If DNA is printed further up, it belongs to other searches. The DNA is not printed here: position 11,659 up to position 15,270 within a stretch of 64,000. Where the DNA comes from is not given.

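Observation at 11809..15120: Single polypeptide with four tandem CbbX/SpoVK-like AAA+ modules, the first lacking the catalytic glutamate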

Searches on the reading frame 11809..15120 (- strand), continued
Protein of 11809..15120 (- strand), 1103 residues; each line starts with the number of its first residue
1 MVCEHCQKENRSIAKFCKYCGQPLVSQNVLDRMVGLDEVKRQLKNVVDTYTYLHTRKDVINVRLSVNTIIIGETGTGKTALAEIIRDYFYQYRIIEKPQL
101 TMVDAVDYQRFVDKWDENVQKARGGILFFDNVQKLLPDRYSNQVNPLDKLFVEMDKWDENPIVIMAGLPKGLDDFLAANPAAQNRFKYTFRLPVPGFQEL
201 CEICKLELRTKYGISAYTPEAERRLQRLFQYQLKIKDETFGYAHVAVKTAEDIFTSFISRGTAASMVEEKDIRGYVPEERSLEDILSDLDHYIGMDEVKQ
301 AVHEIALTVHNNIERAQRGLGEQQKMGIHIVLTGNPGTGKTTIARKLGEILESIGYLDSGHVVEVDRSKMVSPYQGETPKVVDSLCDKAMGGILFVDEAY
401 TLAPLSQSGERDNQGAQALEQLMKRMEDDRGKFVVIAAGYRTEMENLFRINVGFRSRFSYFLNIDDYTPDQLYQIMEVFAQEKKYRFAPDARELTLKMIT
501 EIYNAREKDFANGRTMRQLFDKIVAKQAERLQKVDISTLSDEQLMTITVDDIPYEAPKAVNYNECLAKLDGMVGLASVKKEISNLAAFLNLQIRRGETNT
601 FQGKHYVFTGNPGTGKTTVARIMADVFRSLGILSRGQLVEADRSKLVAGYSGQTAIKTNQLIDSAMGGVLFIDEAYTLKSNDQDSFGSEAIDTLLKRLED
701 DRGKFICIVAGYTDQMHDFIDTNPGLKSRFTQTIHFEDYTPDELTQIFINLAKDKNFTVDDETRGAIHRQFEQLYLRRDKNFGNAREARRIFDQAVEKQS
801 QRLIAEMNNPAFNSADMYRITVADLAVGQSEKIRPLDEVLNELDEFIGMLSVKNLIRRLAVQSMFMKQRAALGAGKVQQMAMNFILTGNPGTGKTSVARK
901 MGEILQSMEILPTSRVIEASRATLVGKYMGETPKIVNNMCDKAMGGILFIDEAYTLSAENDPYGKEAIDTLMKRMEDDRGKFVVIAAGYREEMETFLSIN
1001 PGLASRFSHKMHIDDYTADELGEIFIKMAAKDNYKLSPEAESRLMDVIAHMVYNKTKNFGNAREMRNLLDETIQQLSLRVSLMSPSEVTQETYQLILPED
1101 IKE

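Call 63: list_cluster_members(proteins=[P0125, P0127, P0130, P0132, P0135, P0138, P0141, P0145, P0152, P0151])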
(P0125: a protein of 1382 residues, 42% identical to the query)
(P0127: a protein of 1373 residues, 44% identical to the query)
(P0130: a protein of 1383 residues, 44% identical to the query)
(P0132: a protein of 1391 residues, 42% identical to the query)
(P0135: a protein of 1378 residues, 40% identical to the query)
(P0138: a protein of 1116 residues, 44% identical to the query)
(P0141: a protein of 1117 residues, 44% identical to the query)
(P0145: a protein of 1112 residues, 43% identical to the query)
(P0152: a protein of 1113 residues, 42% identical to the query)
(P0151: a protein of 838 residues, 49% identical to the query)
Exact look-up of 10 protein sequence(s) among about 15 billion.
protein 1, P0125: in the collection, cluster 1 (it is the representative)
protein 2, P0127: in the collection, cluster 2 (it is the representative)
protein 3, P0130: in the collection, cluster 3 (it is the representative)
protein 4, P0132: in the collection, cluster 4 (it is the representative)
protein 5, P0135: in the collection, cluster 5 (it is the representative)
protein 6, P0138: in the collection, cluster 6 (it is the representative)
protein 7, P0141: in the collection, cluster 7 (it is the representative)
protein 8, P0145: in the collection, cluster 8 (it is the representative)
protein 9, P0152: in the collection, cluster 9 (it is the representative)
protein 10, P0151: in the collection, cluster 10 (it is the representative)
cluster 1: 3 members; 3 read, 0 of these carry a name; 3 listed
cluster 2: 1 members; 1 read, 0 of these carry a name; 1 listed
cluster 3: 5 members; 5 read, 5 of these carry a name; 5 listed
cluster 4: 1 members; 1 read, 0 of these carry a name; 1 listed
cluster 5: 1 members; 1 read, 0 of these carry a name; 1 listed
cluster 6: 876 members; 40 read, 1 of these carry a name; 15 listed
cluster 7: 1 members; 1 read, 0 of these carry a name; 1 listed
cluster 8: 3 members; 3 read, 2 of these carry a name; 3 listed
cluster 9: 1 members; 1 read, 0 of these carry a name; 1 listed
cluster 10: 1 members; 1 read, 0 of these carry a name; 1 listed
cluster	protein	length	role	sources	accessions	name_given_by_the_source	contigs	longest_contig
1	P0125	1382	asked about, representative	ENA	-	-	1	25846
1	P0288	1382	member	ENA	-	-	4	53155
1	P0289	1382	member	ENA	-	-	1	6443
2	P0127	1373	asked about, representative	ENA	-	-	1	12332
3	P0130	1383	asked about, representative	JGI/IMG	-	SpoVK/Ycf46/Vps4 family AAA+-type ATPase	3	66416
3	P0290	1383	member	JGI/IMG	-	SpoVK/Ycf46/Vps4 family AAA+-type ATPase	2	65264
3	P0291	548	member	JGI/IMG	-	AAA+ superfamily predicted ATPase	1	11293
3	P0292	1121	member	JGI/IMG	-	SpoVK/Ycf46/Vps4 family AAA+-type ATPase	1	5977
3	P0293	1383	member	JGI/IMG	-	SpoVK/Ycf46/Vps4 family AAA+-type ATPase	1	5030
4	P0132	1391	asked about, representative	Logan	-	-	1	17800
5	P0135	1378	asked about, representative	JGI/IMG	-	-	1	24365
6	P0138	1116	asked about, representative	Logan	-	-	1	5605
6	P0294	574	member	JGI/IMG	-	SpoVK/Ycf46/Vps4 family AAA+-type ATPase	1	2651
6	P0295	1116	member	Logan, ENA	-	-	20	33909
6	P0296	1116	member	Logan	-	-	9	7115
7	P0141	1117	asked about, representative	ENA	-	-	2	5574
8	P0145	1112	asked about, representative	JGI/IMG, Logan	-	SpoVK/Ycf46/Vps4 family AAA+-type ATPase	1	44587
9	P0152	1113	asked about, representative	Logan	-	-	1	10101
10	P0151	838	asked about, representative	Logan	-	-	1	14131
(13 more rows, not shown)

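Call 67: find_encoding_contigs(protein=P0138, flank=6000, max_places=2)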
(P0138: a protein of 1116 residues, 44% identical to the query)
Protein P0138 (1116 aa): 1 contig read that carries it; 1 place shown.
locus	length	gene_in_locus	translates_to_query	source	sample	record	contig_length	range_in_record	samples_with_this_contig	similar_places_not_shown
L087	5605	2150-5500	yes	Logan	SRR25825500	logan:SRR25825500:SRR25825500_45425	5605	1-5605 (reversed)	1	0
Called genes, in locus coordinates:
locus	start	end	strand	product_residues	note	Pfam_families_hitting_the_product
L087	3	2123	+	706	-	?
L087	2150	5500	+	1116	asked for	PF00493:MCM (faint), PF05496:RuvB_N, PF00004:AAA, PF17866:AAA_lid_6, PF00004:AAA, PF17866:AAA_lid_6, PF00004:AAA, PF17866:AAA_lid_6, +33 more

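Call 68: find_encoding_contigs(protein=P0145, flank=6000, max_places=2)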
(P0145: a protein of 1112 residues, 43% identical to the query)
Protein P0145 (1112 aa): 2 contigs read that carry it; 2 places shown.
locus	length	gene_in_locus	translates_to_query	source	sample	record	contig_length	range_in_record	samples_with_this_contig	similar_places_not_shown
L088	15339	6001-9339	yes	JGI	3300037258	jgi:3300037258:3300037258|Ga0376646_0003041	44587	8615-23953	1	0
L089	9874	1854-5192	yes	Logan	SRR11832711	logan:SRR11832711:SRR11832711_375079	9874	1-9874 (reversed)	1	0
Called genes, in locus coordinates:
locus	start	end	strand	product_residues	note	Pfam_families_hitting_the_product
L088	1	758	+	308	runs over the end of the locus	PF00903:Glyoxalase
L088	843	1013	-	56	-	-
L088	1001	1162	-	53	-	-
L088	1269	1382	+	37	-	-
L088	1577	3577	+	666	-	PF07715:Plug, PF00593:TonB_dep_Rec_b-barrel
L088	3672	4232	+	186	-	PF16694:Cytochrome_P460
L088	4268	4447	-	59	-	-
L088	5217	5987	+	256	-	PF12773:DZR (weak)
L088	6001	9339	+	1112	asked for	PF05621:TniB (faint), PF06309:Torsin (faint), PF00004:AAA, PF17866:AAA_lid_6, PF00004:AAA, PF17866:AAA_lid_6, PF00004:AAA, PF17866:AAA_lid_6, +20 more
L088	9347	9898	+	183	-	PF12773:DZR (weak), PF00498:FHA, PF16697:Yop-YscD_cpl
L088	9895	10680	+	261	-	PF13672:PP2C_2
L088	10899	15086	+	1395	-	-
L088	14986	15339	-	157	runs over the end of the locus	-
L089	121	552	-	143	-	PF04828:GFA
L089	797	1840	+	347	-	PF12773:DZR, PF13240:Zn_Ribbon_1 (faint), PF13248:Zn_ribbon_3 (faint), PF12773:DZR (weak)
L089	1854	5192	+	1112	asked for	PF05621:TniB (faint), PF06309:Torsin (faint), PF00004:AAA, PF17866:AAA_lid_6, PF00004:AAA, PF17866:AAA_lid_6, PF00004:AAA, PF17866:AAA_lid_6, +20 more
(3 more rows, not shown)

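Call 69: find_encoding_contigs(protein=P0151, flank=6000, max_places=2)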
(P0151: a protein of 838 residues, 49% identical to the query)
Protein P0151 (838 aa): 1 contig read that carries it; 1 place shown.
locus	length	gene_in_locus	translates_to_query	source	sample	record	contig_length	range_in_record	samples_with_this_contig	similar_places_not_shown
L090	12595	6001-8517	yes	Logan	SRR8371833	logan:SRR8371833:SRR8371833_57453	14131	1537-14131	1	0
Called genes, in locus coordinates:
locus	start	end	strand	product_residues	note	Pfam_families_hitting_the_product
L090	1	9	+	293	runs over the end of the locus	PF12796:Ank_2, PF13606:Ank_3 (faint), PF13637:Ank_4, PF14559:TPR_19 (faint), PF00023:Ank (weak), PF07719:TPR_2 (faint), PF13181:TPR_8 (faint), PF00515:TPR_1 (weak), +1 more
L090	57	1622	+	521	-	PF03544:TonB_C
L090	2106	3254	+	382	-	PF12796:Ank_2, PF13606:Ank_3 (faint), PF13637:Ank_4, PF13857:Ank_5 (faint), PF00023:Ank (weak), PF00930:DPPIV_N (faint), PF07676:PD40 (faint), PF26549:Tricorn_N, +1 more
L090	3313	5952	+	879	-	PF00069:Pkinase, PF07714:PK_Tyr_Ser-Thr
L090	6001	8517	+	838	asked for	PF00493:MCM (faint), PF05496:RuvB_N (faint), PF05673:DUF815 (faint), PF17866:AAA_lid_6, PF00004:AAA, PF17866:AAA_lid_6, PF00004:AAA, PF17866:AAA_lid_6, +17 more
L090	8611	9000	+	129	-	PF12796:Ank_2, PF13857:Ank_5 (faint), PF00023:Ank (faint), PF13606:Ank_3 (faint), PF13637:Ank_4, PF14903:WG_beta_rep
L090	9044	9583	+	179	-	PF12773:DZR (weak), PF00498:FHA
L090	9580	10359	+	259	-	PF00481:PP2C, PF13672:PP2C_2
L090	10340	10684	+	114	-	-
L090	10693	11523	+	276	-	PF12773:DZR, PF13240:Zn_Ribbon_1 (faint), PF13248:Zn_ribbon_3 (weak), PF18912:DZR_2 (faint), PF12773:DZR (weak)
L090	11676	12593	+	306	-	?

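Call 70: find_encoding_contigs(protein=P0147, flank=6000, max_places=2)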
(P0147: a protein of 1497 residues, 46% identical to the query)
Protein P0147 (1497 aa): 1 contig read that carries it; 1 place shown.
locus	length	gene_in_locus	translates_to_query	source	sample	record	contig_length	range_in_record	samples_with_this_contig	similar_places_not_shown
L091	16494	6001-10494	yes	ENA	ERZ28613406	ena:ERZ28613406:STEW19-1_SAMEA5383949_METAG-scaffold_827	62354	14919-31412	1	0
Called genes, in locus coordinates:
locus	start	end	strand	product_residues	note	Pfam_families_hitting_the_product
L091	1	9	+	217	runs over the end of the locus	-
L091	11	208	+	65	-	-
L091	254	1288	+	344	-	-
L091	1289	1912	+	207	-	PF13353:Fer4_12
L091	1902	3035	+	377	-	-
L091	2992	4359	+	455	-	-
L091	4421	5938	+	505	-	-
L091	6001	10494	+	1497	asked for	PF06414:Zeta_toxin (faint), PF00004:AAA, PF00004:AAA, PF17866:AAA_lid_6, PF00004:AAA, PF17866:AAA_lid_6, PF00004:AAA, PF17866:AAA_lid_6, +24 more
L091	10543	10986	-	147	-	-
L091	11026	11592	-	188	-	-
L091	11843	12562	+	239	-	-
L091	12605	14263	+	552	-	PF14464:Prok-JAB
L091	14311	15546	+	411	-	PF00899:ThiF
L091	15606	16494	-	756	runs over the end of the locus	-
